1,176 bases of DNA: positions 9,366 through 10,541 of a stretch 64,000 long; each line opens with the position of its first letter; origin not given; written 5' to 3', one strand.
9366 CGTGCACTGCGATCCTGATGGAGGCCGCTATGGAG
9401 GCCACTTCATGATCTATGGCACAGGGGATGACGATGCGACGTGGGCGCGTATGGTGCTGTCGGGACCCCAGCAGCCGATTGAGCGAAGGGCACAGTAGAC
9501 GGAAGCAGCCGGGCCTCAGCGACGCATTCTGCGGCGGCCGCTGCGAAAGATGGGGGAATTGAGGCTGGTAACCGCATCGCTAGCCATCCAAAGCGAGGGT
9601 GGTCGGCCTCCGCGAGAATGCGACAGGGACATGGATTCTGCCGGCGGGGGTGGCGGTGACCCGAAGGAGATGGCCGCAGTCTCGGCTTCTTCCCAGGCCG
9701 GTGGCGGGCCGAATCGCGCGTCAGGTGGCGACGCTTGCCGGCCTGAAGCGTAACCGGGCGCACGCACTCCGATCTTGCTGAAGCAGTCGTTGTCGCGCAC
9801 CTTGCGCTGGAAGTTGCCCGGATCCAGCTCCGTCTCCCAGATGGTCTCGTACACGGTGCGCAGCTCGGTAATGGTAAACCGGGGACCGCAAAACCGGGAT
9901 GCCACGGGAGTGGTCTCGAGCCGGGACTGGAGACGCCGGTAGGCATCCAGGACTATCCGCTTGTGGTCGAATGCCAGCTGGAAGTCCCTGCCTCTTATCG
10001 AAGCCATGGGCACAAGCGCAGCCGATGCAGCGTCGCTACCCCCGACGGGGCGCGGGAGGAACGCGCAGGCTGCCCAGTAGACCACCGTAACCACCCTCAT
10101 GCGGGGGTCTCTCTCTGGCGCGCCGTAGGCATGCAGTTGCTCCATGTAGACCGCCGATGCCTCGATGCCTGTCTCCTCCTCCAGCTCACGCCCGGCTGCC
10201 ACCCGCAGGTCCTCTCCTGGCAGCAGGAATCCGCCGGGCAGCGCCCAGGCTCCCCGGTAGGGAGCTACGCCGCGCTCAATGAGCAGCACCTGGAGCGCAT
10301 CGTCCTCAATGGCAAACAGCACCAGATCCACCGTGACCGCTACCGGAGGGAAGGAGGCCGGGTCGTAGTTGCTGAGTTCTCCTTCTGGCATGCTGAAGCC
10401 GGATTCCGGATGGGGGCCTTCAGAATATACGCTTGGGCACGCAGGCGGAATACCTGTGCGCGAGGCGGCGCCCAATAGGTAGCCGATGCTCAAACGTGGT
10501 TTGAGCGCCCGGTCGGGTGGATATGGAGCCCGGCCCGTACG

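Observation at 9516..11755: Divergent NrtR-like Nudix regulator and ARPP-1/DUF6569-like protein: candidate NAD+/ADP-ribose-linked module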

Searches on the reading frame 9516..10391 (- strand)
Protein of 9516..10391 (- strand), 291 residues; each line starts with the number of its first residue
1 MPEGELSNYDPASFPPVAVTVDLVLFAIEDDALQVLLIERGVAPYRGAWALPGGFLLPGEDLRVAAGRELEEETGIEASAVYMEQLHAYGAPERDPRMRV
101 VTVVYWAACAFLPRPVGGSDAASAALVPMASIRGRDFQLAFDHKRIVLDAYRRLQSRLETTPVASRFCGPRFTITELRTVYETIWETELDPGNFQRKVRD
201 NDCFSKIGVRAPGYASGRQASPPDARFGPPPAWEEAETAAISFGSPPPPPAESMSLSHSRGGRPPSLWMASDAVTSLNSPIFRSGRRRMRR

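Call 4: search_protein_families(library=pfam, proteins=[window:9516-10391:-], max_evalue=0.01)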
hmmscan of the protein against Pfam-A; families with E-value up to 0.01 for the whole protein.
window:9516-10391:- (291 aa): 2 families
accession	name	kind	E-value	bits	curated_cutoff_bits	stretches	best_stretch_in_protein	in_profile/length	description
PF00293.34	NUDIX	-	4e-17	62.9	21.1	1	26-146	8-130/134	NUDIX domain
PF21906.2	NrtR_WHD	-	1.9e-10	41.2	27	1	169-220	6-56/61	NrtR DNA-binding winged helix domain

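Call 5: search_protein_families(library=ncbifam, proteins=[window:9516-10391:-], max_evalue=0.01)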
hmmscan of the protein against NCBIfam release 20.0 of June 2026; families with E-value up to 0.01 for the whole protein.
window:9516-10391:- (291 aa): 18 families
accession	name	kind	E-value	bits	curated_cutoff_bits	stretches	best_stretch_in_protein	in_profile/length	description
NF050029.2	TransRepNtr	equivalog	3.2e-35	121.8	400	1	6-202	9-204/245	ADPR responsive transcriptional repressor NtrR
NF003786.0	PRK05379.1-2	equivalog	4.9e-15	55.6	397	1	9-135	209-338/354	bifunctional nicotinamide-nucleotide adenylyltransferase/Nudix hydroxylase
NF003790.0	PRK05379.2-2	equivalog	1.9e-14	53.5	403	1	9-147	208-347/354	bifunctional nicotinamide mononucleotide adenylyltransferase/ADP-ribose pyrophosphatase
NF003788.0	PRK05379.1-5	equivalog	6.4e-13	48.7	354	1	9-146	204-343/351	bifunctional nicotinamide-nucleotide adenylyltransferase/Nudix hydroxylase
NF003787.0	PRK05379.1-4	equivalog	4.5e-12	45.6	449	1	11-132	201-324/346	bifunctional nicotinamide-nucleotide adenylyltransferase/Nudix hydroxylase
NF003791.0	PRK05379.2-3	equivalog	1e-10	41.3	409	1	11-149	195-335/340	bifunctional nicotinamide-nucleotide adenylyltransferase/Nudix hydroxylase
NF006530.0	PRK08999.1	equivalog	4e-09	36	245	1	21-107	6-93/315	Nudix family hydrolase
NF003785.0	PRK05379.1-1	equivalog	3.7e-07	29.6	418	1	11-80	196-261/347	bifunctional nicotinamide-nucleotide adenylyltransferase/Nudix hydroxylase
NF052459.1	OxoGTPPhMutT1Mycb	equivalog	1e-05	24.8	475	1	30-153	15-127/292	8-oxo-(d)GTP phosphatase MutT1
NF008044.0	PRK10776.1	equivalog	2.4e-05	24.2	148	1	46-117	30-96/130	8-oxo-dGTP diphosphatase MutT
NF001938.0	PRK00714.1-5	equivalog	3.6e-05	23.2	116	1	47-85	45-83/172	RNA pyrophosphohydrolase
NF007834.0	PRK10546.1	equivalog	0.00011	22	156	1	21-81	4-64/135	pyrimidine (deoxy)nucleoside triphosphate diphosphatase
NF006961.0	PRK09438.1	equivalog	0.00078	18.9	103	1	24-80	11-65/151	dihydroneopterin triphosphate diphosphatase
NF041652.1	Nud_hyd_Dein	equivalog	0.00087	19.5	200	1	28-91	20-85/152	Nudix hydrolase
NF008736.0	PRK11762.1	equivalog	0.00088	18.8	169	1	25-81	52-108/186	ADP compounds hydrolase NudE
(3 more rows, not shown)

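Call 6: search_protein_families(library=padloc, proteins=[window:9516-10391:-], max_evalue=0.01)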
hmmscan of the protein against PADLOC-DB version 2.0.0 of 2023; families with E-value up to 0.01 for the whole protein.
window:9516-10391:- (291 aa): 1 family
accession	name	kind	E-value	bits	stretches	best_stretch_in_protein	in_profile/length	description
PDLC04899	PDC-S07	-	2.1e-05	22.2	1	25-89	10-75/135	-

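Call 38: search_solved_structures(query=window:9516-10391:-, max_evalue=0.001, show_alignments=2)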
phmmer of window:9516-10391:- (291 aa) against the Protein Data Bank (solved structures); distinct sequences matched with E-value up to 0.001: 18.
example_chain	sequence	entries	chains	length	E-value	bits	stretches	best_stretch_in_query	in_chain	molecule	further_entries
2fml_A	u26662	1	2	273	2.9e-29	105.5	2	16-146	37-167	MutT/nudix family protein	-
3gz5_A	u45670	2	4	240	7.8e-25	90.9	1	6-211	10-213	MutT/nudix family protein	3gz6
5bs6_A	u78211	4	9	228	3.7e-24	88.7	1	8-206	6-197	transcriptional regulator AraR | transcriptional factor AraR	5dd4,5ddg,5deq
3gz8_A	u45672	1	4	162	4.5e-20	75.3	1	6-156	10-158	MutT/nudix family protein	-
2yyh_A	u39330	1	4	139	2.6e-16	63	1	30-150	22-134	8-OXO-dGTPase domain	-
3i9x_A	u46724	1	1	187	7.3e-13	51.7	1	3-154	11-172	mutT/nudix family protein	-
2qjo_A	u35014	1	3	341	3.5e-10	42.8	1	12-147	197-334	Bifunctional NMN adenylyltransferase/Nudix hydrolase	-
3cng_A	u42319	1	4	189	2e-06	30.5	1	29-83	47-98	NUDIX hydrolase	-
2qjt_B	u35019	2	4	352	2.1e-06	30.5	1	12-104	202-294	Nicotinamide-nucleotide adenylyltransferase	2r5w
3gg6_A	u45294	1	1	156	3.7e-06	29.7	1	21-118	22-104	Nucleoside diphosphate-linked moiety X motif 18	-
3dku_A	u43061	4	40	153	7.7e-06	28.6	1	36-104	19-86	Putative phosphohydrolase | Phosphatase nudJ | Putative Nudix hydrolase ymfB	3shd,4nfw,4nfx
4hvy_A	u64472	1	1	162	5.5e-05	25.8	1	23-118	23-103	Nucleoside diphosphate-linked moiety X motif 18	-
3id9_A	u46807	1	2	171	7.1e-05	25.4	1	27-103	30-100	MutT/NUDIX family protein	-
3r03_A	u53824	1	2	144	0.00041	22.9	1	27-85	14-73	NUDIX hydrolase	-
3hhj_A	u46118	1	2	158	0.00054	22.6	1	8-80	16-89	Mutator mutT protein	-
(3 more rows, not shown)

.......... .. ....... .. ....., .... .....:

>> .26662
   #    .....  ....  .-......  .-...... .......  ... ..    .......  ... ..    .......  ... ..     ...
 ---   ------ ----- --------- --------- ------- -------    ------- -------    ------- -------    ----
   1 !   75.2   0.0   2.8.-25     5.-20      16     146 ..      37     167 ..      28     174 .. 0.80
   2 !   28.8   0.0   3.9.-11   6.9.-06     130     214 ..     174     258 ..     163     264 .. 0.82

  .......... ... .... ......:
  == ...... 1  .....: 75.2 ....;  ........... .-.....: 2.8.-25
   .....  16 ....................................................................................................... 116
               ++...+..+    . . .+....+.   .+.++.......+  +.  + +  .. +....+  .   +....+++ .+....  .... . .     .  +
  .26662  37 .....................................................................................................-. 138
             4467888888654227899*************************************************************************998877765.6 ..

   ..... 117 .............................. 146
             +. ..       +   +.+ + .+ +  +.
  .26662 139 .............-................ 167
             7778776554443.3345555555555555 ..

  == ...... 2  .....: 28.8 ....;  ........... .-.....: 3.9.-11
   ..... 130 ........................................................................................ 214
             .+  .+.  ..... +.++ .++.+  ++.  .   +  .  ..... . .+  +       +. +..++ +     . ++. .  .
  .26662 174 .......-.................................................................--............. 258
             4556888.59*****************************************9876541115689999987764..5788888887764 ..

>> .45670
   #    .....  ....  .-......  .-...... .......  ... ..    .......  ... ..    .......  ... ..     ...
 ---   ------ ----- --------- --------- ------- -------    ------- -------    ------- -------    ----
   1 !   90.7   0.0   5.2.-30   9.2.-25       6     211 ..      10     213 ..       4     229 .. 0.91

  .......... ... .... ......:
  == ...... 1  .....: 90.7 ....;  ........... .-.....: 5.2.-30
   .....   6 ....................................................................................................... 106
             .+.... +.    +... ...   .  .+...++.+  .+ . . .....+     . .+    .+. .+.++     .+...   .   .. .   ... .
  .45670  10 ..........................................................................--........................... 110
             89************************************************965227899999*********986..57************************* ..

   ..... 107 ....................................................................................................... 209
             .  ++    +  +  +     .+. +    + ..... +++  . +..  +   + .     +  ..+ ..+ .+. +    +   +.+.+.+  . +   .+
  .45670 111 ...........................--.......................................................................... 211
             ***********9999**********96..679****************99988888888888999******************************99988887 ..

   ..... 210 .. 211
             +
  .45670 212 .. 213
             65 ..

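Call 40: find_homologous_proteins(query=window:9516-10391:-, max_evalue=1e-10)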
Query window:9516-10391:- (291 aa): 4706 proteins with E <= 1e-10 among 8000 candidates; the best 120 are listed.
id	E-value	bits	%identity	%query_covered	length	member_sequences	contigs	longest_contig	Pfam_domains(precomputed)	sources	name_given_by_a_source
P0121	4.0e-192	655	100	100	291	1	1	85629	PF21906.3,PF00293.35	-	-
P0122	5.4e-167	572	88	97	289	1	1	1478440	PF21906.3,PF00293.35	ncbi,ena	-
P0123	5.1e-138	477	73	97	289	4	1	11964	PF21906.3,PF00293.35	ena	-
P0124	5.6e-138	477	76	97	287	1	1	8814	PF21906.3,PF00293.35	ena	-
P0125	8.5e-98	345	59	97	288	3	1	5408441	PF21906.3,PF00293.35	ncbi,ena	-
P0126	1.1e-92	328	56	98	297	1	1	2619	PF21906.3,PF00293.35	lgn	-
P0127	5.3e-90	320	54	97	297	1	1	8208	PF21906.3,PF00293.35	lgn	-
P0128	1.3e-89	318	54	98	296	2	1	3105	PF21906.3,PF00293.35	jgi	jgi:8-oxo-dGTP diphosphatase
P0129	1.6e-89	318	55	98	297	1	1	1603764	PF21906.3,PF00293.35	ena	-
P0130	4.8e-89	317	53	100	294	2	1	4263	PF21906.3,PF00293.35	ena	-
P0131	5.0e-89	317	54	98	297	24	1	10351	PF21906.3,PF00293.35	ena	-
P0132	6.2e-89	316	51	100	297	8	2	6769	PF21906.3,PF00293.35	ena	-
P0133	6.7e-89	316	55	97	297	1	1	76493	PF21906.3,PF00293.35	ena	-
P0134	9.9e-89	316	55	97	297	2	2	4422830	PF21906.3,PF00293.35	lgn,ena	-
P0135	1.5e-88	315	53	98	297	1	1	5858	PF21906.3,PF00293.35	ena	-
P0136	1.8e-88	315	53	99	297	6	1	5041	PF21906.3,PF00293.35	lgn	-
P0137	1.9e-88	315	53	98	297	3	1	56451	PF21906.3,PF00293.35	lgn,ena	-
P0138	2.4e-88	314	55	97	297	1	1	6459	PF21906.3,PF00293.35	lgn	-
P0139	3.0e-88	314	53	98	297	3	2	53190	PF21906.3,PF00293.35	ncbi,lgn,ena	-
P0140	4.9e-88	313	53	97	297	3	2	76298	PF21906.3,PF00293.35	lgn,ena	-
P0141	1.1e-87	312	49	97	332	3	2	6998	PF21906.3,PF00293.35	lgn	-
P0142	1.3e-87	312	54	98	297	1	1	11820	PF21906.3,PF00293.35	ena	-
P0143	1.4e-87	312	54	98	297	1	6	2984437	PF21906.3,PF00293.35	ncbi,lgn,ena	-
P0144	1.7e-87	312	54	98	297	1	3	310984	PF21906.3,PF00293.35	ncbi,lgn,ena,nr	ncbi:MAG: NUDIX hydrolase [Acidobacteriia bacterium]|nr:NUDIX hydrolase [Terriglobia bacterium] MYG0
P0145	1.8e-87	311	53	97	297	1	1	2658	PF21906.3,PF00293.35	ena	-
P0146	2.5e-87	311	52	96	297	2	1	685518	PF21906.3,PF00293.35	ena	-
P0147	2.8e-87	311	52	95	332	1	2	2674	PF21906.3,PF00293.35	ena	-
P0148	2.9e-87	311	53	95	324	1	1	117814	PF21906.3,PF00293.35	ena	-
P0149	3.2e-87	311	54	98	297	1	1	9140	PF21906.3,PF00293.35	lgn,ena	-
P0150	4.1e-87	310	54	95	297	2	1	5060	PF21906.3,PF00293.35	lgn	-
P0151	4.3e-87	310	54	98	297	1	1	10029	PF21906.3,PF00293.35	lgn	-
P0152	6.1e-87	310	53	98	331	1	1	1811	PF21906.3,PF00293.35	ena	-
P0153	8.0e-87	309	54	98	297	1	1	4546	PF21906.3,PF00293.35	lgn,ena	-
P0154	8.5e-87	309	53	97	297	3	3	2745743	PF21906.3,PF00293.35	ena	-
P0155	1.1e-86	309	53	98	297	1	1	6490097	PF21906.3,PF00293.35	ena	-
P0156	1.2e-86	309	54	97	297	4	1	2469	PF21906.3,PF00293.35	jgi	-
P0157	1.2e-86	309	53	97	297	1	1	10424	PF21906.3,PF00293.35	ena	-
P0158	1.3e-86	309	54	95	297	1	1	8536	PF21906.3,PF00293.35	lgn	-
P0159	1.4e-86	309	53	97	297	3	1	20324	PF21906.3,PF00293.35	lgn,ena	-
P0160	1.4e-86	308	53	97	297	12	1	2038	PF21906.3,PF00293.35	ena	-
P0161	2.0e-86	308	51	97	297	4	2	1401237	PF21906.3,PF00293.35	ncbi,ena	-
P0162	4.6e-86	307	54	95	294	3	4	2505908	PF21906.3,PF00293.35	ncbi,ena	-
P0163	7.4e-86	306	53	95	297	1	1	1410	PF21906.3,PF00293.35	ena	-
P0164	8.0e-86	306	52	98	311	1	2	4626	PF21906.3,PF00293.35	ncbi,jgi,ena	-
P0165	1.2e-85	305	53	98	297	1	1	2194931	PF21906.3,PF00293.35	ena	-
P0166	2.0e-85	305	52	98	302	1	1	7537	PF21906.3,PF00293.35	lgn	-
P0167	2.9e-85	304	52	98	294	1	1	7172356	PF21906.3,PF00293.35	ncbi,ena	-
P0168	3.2e-85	304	52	98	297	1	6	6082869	PF21906.3,PF00293.35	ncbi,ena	-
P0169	3.2e-85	304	52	95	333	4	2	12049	PF21906.3,PF00293.35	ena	-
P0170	3.7e-85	304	53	97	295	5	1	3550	PF21906.3,PF00293.35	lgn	-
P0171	3.8e-85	304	53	96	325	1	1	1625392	PF21906.3,PF00293.35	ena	-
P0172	4.1e-85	304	52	97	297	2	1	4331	PF21906.3,PF00293.35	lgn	-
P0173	4.3e-85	304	52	98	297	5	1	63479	PF21906.3,PF00293.35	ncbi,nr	ncbi:MAG: NUDIX domain-containing protein [Bryobacterales bacterium]|nr:NUDIX domain-containing prot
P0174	4.5e-85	304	51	96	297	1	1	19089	PF21906.3,PF00293.35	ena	-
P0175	4.6e-85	303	52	97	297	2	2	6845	PF21906.3,PF00293.35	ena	-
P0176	5.7e-85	303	53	95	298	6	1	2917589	PF21906.3,PF00293.35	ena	-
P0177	8.2e-85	303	52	98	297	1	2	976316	PF21906.3,PF00293.35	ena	-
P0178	8.7e-85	303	52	96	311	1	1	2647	PF21906.3,PF00293.35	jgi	-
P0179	9.1e-85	303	52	98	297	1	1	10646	PF21906.3,PF00293.35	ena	-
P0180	1.2e-84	302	52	97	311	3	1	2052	PF21906.3,PF00293.35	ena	-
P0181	1.7e-84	302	52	97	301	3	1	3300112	PF21906.3,PF00293.35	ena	-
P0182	1.9e-84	302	53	95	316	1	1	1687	PF21906.3,PF00293.35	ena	-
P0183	2.1e-84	301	52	96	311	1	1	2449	PF21906.3,PF00293.35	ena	-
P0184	2.6e-84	301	50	100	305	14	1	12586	PF21906.3,PF00293.35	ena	-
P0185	2.8e-84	301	51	97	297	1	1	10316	PF21906.3,PF00293.35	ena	-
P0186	3.3e-84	301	53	97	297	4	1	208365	PF21906.3,PF00293.35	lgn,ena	-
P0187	5.2e-84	300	52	98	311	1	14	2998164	PF21906.3,PF00293.35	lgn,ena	-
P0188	5.9e-84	300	52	96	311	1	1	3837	PF21906.3,PF00293.35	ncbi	-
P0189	6.4e-84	300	52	96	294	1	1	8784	PF21906.3,PF00293.35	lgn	-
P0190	6.9e-84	300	50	95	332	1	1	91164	PF21906.3,PF00293.35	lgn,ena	-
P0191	7.7e-84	299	52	96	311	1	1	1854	PF21906.3,PF00293.35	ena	-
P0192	1.2e-83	299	52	95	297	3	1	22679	PF21906.3,PF00293.35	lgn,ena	-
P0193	1.4e-83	299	51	98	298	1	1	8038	PF21906.3,PF00293.35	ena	-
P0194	1.7e-83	298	52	98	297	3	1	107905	PF21906.3,PF00293.35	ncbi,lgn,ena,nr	ncbi:MAG: NUDIX domain-containing protein [Bryobacterales bacterium]|nr:NUDIX domain-containing prot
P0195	2.2e-83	298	52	98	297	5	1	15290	PF21906.3,PF00293.35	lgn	-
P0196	7.9e-83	296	52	100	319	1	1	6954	PF21906.3,PF00293.35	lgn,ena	-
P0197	1.6e-82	295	58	86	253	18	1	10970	PF21906.3,PF00293.35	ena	-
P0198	1.7e-82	295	51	98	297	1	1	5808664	PF21906.3,PF00293.35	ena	-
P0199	6.5e-82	293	50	89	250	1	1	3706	PF21906.3,PF00293.35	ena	-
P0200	3.6e-80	287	51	97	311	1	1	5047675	PF21906.3,PF00293.35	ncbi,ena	-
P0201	4.2e-80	287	57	81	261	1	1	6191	PF21906.3,PF00293.35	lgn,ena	-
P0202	8.8e-80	286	52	95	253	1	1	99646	PF21906.3,PF00293.35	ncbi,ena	-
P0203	1.3e-79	286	53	98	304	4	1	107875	PF21906.3,PF00293.35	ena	-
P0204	1.4e-79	286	52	98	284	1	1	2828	PF21906.3,PF00293.35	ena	-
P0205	1.7e-79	285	61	75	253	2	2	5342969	PF21906.3,PF00293.35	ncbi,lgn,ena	-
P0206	2.7e-79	285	48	97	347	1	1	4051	PF21906.3,PF00293.35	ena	-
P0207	2.9e-79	284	54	98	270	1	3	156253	PF21906.3,PF00293.35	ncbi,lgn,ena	-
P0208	3.1e-79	284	48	97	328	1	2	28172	PF21906.3,PF00293.35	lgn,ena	-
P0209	3.4e-79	284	53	100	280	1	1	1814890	PF21906.3,PF00293.35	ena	-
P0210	7.6e-79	283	62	71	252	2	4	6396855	PF21906.3,PF00293.35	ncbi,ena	-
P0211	8.5e-79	283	62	69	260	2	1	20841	PF21906.3,PF00293.35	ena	-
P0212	1.3e-78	282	64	70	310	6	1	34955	PF21906.3,PF00293.35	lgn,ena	-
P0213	1.4e-78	282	51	95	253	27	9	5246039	PF21906.3,PF00293.35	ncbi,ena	-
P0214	1.6e-78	282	51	97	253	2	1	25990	PF21906.3,PF00293.35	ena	-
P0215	3.3e-78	281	52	95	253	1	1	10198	PF21906.3,PF00293.35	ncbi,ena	-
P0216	4.0e-78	281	52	95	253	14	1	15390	PF21906.3,PF00293.35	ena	-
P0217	5.7e-78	280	52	97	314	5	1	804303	PF21906.3,PF00293.35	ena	-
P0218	5.9e-78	280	49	99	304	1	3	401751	PF21906.3,PF00293.35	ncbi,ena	-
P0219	9.8e-78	279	51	95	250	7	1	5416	PF21906.3,PF00293.35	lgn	-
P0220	1.2e-77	279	46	99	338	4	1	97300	PF21906.3,PF00293.35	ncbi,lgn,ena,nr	ncbi:MAG: NUDIX hydrolase [Bryobacterales bacterium]|nr:NUDIX hydrolase [Bryobacterales bacterium]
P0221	1.3e-77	279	60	76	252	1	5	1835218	PF21906.3,PF00293.35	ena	-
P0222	1.4e-77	279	52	97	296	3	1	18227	PF21906.3,PF00293.35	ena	-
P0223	1.9e-77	278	51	93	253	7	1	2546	PF21906.3,PF00293.35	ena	-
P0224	2.3e-77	278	61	71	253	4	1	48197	PF21906.3,PF00293.35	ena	-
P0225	2.9e-77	278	51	95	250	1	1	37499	PF21906.3,PF00293.35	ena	-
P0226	3.6e-77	278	51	100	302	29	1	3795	PF21906.3,PF00293.35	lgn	-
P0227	3.8e-77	278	54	90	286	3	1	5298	PF21906.3,PF00293.35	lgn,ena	-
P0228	4.2e-77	277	62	71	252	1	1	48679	PF21906.3,PF00293.35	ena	-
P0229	6.2e-77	277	57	78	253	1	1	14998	PF21906.3,PF00293.35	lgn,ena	-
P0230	7.3e-77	277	50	96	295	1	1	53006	PF21906.3,PF00293.35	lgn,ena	-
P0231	7.4e-77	277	51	94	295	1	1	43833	PF21906.3,PF00293.35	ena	-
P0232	1.2e-76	276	51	95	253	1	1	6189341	PF21906.3,PF00293.35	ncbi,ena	-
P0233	1.2e-76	276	55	88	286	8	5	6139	PF21906.3,PF00293.35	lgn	-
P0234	1.5e-76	276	63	68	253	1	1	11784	PF21906.3,PF00293.35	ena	-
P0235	1.8e-76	275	62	69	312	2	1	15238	PF21906.3,PF00293.35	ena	-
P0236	1.8e-76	275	59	76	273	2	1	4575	PF21906.3,PF00293.35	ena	-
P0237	2.4e-76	275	54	88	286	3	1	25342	PF21906.3,PF00293.35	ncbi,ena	-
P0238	2.6e-76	275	61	71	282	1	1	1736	PF21906.3,PF00293.35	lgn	-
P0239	2.7e-76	275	55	88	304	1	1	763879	PF21906.3,PF00293.35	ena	-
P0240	3.9e-76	274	58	76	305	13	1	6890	PF21906.3,PF00293.35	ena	-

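Call 43: find_encoding_contigs(protein=P0122, flank=8000, max_places=2)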
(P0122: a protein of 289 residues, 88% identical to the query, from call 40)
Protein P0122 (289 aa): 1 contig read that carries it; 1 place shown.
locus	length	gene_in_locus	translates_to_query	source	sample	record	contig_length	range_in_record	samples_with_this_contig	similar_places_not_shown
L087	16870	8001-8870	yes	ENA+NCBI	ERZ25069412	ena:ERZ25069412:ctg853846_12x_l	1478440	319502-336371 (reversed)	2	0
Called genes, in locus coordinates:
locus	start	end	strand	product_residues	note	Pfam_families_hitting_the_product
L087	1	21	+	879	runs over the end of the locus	PF01839:FG-GAP (faint), PF13517:FG-GAP_3, PF06439:3keto-disac_hyd, PF20407:DUF1583_N (faint), PF06439:3keto-disac_hyd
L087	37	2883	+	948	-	PF06283:ThuA, PF07995:GSDH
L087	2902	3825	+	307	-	PF01261:AP_endonuc_2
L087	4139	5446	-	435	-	PF01408:GFO_IDH_MocA, PF19051:GFO_IDH_MocA_C2 (weak), PF02894:GFO_IDH_MocA_C (weak), PF22725:GFO_IDH_MocA_C3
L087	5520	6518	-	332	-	PF06439:3keto-disac_hyd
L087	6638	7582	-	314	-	PF20208:ARPP-1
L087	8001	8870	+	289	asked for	PF00293:NUDIX, PF21906:WHD_NrtR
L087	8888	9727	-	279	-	PF06452:CBM9_1 (weak)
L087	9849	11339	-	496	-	PF00884:Sulfatase, PF16347:SGSH_C (faint)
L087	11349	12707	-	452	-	PF00884:Sulfatase, PF16347:SGSH_C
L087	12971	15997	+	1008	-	PF13472:Lipase_GDSL_2 (weak), PF23500:DUF7133, PF13646:HEAT_2, PF00034:Cytochrom_C, PF13442:Cytochrome_CBB3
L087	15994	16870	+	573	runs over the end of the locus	PF00884:Sulfatase, PF16347:SGSH_C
